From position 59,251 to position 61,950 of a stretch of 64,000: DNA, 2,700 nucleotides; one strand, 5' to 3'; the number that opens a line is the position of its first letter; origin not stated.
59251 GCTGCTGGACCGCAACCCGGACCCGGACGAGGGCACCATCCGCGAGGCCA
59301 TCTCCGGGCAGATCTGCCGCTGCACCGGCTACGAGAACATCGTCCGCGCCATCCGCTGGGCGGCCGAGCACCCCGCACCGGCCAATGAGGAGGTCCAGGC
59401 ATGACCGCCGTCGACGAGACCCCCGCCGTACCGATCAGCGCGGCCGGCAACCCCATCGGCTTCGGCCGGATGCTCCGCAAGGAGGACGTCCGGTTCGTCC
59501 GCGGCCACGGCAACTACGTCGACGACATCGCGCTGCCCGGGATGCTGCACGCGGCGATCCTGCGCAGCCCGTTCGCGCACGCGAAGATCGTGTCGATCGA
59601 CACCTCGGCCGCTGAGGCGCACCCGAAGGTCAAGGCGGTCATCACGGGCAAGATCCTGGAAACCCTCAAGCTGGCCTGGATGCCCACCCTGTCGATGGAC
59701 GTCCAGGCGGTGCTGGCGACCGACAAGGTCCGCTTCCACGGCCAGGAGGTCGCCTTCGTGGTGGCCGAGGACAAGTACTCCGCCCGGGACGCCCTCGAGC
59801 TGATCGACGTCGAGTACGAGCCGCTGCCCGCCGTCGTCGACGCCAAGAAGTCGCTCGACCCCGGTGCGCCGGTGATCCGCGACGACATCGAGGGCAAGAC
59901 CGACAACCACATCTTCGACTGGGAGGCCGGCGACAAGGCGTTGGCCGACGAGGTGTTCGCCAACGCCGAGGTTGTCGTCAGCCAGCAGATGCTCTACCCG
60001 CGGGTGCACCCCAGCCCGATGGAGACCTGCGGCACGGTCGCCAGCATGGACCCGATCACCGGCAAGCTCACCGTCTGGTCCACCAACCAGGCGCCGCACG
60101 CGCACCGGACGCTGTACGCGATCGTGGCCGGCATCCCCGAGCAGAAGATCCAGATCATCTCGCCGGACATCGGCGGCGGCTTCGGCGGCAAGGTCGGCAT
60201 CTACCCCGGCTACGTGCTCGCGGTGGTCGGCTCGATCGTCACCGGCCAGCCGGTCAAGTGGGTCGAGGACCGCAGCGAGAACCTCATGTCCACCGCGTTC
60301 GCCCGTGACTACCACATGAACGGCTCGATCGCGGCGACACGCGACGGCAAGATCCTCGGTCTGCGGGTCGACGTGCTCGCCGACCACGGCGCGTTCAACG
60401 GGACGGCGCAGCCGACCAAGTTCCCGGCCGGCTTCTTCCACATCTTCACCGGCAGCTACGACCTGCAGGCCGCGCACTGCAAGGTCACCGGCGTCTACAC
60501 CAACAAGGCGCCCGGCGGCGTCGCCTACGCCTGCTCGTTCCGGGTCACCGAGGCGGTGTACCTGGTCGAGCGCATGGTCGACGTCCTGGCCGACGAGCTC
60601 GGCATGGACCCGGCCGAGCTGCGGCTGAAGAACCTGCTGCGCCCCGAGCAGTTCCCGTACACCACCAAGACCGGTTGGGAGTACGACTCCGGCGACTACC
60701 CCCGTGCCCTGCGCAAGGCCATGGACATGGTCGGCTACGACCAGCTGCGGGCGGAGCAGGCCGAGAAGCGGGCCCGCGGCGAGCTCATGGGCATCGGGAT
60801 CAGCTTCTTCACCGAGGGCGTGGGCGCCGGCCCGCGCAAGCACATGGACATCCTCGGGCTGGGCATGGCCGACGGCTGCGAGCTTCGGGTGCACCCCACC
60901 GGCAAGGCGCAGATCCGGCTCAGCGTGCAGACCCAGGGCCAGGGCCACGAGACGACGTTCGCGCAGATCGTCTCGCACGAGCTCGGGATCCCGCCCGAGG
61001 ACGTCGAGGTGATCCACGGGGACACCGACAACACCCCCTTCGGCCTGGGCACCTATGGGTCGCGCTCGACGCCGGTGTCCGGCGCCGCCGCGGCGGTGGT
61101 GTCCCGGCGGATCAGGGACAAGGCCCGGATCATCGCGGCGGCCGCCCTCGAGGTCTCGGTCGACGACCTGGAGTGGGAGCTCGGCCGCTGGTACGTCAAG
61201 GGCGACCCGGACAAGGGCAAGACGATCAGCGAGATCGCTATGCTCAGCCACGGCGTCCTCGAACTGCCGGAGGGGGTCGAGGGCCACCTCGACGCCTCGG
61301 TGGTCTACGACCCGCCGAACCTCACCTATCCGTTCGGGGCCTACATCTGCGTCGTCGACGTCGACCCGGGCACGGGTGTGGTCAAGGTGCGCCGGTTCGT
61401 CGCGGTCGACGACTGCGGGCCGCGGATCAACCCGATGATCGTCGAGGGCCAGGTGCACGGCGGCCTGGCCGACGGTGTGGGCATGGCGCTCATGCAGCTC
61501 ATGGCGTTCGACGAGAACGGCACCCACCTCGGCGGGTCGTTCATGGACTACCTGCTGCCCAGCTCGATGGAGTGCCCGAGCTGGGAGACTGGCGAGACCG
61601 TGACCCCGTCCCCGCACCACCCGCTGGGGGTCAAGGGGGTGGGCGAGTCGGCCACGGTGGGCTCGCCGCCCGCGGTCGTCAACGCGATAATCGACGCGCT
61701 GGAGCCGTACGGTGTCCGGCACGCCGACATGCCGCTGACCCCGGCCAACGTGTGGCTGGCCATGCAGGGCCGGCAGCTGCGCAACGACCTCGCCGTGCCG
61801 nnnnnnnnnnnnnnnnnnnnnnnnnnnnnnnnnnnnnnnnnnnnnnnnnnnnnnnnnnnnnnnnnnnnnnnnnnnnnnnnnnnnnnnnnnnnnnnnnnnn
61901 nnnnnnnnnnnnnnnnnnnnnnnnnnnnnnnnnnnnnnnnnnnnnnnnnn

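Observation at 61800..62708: XdhC-like maturation factor fused to a YHS/TRASH copper-binding-type domain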

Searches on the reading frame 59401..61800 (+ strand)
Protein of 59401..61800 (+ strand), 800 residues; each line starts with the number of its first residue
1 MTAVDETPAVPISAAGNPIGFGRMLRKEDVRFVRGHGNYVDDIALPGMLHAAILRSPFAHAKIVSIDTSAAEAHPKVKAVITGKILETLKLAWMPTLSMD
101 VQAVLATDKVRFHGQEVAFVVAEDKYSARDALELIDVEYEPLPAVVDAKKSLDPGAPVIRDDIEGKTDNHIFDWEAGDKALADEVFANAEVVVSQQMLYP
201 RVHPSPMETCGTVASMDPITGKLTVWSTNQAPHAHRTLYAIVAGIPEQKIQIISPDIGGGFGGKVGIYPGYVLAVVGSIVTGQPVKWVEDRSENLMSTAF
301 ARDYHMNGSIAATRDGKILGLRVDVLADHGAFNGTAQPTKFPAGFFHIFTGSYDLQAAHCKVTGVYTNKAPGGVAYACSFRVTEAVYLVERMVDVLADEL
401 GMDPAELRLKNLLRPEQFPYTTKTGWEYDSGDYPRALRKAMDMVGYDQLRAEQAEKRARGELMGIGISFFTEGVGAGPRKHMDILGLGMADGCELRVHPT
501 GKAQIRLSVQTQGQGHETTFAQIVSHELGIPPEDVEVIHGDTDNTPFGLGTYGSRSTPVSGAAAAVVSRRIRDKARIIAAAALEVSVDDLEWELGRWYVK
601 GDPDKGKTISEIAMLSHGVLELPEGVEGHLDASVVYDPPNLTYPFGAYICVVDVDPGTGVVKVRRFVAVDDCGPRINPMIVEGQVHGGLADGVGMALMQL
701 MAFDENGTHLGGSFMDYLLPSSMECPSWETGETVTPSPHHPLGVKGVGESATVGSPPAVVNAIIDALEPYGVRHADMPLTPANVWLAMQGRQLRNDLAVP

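Call 6: search_protein_families(library=pfam, proteins=[window:59401-61800:+], max_evalue=1)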
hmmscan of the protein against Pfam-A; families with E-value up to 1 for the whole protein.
window:59401-61800:+ (800 aa): 4 families
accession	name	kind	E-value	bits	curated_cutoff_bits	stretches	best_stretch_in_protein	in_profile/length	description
PF20256.3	MoCoBD_2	-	9.1e-86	288.3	27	1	439-726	1-283/283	Molybdopterin cofactor-binding domain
PF02738.23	MoCoBD_1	-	5.8e-76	255.2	27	1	166-412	5-244/244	Molybdopterin cofactor-binding domain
PF01315.27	Ald_Xan_dh_C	-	1.5e-35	122.3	31.3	1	35-143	2-110/110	Aldehyde oxidase and xanthine dehydrogenase, a/b hammerhead domain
PF18571.6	VWA_3_C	-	0.29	11.5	25.8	1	651-671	18-39/47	von Willebrand factor type A C-terminal domain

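Call 7: search_protein_families(library=ncbifam, proteins=[window:59401-61800:+], max_evalue=1)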
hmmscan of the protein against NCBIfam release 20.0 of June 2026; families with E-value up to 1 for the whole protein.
window:59401-61800:+ (800 aa): 14 families
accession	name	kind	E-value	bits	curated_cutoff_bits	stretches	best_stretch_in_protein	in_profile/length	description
TIGR02416.1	CO_dehy_Mo_lg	equivalog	0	1366.3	991.15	1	28-785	1-768/770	aerobic carbon-monoxide dehydrogenase large subunit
NF041018.1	glyceraldDH_alpha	equivalog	4.8e-179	597.2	790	1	24-784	7-740/741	glyceraldehyde dehydrogenase subunit alpha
NF040766.1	CODH_aero_grp5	exception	1.4e-160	536.1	950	1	23-785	8-782/785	aerobic carbon-monoxide dehydrogenase large subunit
NF043082.1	XdhA_XDHase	equivalog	1.1e-121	407.4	780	1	26-789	7-753/758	xanthine dehydrogenase subunit XdhA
TIGR03194.1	4hydrxCoA_A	equivalog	1.4e-117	394.1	994.55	1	32-787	9-745/746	4-hydroxybenzoyl-CoA reductase subunit alpha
NF007426.0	PRK09970.1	equivalog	1.2e-115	387.3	916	1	26-787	12-754/761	xanthine dehydrogenase molybdenum-binding subunit XdhA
TIGR03196.1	pucD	equivalog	7.6e-95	318.9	783.65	1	25-767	7-740/763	xanthine dehydrogenase subunit D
TIGR03311.1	Se_dep_XDH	equivalog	9.1e-76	255.6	830.45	2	24-584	166-687/848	selenium-dependent xanthine dehydrogenase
NF045668.1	pterin_aldehy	equivalog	1.3e-75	255.1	1100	1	24-788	179-904/905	molybdopterin-dependent aldehyde oxidoreductase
NF041671.1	peri_hyde_PaoC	equivalog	4.2e-62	210.6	1180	1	47-781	47-724/735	aldehyde oxidoreductase molybdenum-binding subunit PaoC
TIGR03313.1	Se_sel_red_Mo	hypoth_equivalog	3.2e-59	200.5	1101.9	2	183-784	365-945/951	molybdopterin-dependent oxidoreductase Mo/Fe-S-binding subunit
TIGR02965.1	xanthine_xdhB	equivalog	4.2e-57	193.9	849.5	1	31-769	12-731/758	xanthine dehydrogenase molybdopterin binding subunit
TIGR02969.1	mam_aldehyde_ox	subfamily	2.2e-28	98.3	1912.3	1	16-767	573-1279/1330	aldehyde oxidase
NF005445.0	PRK07034.1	equivalog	0.042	12.5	703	1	531-586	425-478/536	hypothetical protein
